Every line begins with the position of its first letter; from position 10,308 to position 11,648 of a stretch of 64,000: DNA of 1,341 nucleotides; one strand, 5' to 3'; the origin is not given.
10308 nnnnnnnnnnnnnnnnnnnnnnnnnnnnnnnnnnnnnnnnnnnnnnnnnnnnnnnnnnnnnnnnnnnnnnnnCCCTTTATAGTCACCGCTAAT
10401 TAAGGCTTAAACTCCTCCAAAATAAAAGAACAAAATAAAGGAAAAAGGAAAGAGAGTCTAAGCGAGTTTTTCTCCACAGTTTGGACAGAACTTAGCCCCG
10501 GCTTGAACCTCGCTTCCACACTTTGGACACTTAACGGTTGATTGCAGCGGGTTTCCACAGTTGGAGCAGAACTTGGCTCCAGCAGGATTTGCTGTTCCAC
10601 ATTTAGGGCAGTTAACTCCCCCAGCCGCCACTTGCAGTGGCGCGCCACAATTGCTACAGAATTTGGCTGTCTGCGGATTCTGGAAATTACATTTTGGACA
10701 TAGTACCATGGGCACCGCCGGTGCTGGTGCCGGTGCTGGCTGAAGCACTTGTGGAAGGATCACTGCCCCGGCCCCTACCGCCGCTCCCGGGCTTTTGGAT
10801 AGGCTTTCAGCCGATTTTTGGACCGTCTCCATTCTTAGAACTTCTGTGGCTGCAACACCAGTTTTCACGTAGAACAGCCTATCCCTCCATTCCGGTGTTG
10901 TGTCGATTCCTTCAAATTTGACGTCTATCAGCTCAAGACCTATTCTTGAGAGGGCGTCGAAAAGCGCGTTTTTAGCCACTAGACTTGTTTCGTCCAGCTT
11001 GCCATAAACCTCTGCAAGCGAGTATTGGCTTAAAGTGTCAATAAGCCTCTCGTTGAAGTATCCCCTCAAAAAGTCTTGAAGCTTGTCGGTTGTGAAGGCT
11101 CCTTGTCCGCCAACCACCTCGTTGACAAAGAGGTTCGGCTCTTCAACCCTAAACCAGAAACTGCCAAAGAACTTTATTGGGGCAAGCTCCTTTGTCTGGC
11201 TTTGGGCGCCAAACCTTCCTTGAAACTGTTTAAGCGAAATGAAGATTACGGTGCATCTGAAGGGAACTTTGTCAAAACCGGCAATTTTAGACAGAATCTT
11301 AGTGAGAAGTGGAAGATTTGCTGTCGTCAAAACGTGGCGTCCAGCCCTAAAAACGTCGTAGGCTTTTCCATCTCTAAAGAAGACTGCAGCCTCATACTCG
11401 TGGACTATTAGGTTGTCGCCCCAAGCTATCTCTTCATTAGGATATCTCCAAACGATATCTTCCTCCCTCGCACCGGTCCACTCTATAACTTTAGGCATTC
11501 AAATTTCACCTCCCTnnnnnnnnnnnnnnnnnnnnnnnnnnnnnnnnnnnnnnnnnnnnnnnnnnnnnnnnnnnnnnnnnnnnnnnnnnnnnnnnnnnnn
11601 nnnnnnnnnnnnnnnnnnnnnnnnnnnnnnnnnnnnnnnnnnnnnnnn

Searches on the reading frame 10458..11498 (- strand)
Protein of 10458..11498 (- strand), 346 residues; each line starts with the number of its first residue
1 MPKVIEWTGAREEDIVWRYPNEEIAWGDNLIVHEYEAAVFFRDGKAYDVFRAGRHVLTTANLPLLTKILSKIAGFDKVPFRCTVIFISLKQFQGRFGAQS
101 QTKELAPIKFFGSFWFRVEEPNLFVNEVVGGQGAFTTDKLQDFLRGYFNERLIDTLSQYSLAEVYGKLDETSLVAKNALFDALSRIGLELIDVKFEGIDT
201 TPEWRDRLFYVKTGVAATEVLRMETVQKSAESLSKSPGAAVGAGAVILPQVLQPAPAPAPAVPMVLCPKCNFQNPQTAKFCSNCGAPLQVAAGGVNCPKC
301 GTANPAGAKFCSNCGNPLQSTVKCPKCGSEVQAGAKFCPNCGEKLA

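Call 27: search_protein_families(library=pfam, proteins=[window:10458-11498:-])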
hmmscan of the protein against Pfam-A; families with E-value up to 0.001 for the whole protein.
window:10458-11498:- (346 aa): 14 families
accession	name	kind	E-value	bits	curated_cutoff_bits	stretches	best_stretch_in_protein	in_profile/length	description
PF13421.11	Band_7_1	-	7.2e-28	98.1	24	1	16-203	1-198/211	SPFH domain-Band 7 family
PF13240.11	Zn_Ribbon_1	-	1.9e-25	88.3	25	3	323-345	1-23/23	zinc-ribbon domain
PF12773.13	DZR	-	1.1e-20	73.9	27.3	2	297-342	1-45/45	Double zinc ribbon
PF01145.31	Band_7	-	3.6e-20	73.2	23.6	1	31-213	2-160/176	SPFH domain / Band 7 family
PF24463.1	DUF7577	-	7.5e-19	67.5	28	2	293-319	1-27/27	Domain of unknown function (DUF7577)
PF13248.11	Zn_ribbon_3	-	1.8e-15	56.2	27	2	320-345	1-26/26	zinc-ribbon domain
PF24460.1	DUF7575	-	1.9e-07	30.8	28.5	1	320-345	2-27/28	Domain of unknown function (DUF7575)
PF17032.10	Zn_ribbon_15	-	4.3e-06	27.9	28.9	0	321-342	52-73/73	zinc-ribbon family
PF18912.6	DZR_2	-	5.5e-06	26.5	27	0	323-345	9-31/56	Double zinc ribbon domain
PF09297.16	Zn_ribbon_NUD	-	1.4e-05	25.1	24.8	0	277-302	2-29/32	NADH pyrophosphatase zinc ribbon domain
PF00641.23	Zn_ribbon_RanBP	-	5.6e-05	22.8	27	1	267-287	7-27/30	Zn-finger in Ran binding protein and others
PF14803.11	Zn_ribbon_Nudix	-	0.0002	21.6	25.6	0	309-321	1-13/34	Nudix N-terminal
PF10571.15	UPF0547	-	0.00024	21.6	29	0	323-342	2-21/26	Uncharacterised protein family UPF0547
PF07191.17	Zn_ribbon_6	-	0.0006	20.2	25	0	281-326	3-47/67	Double zinc ribbon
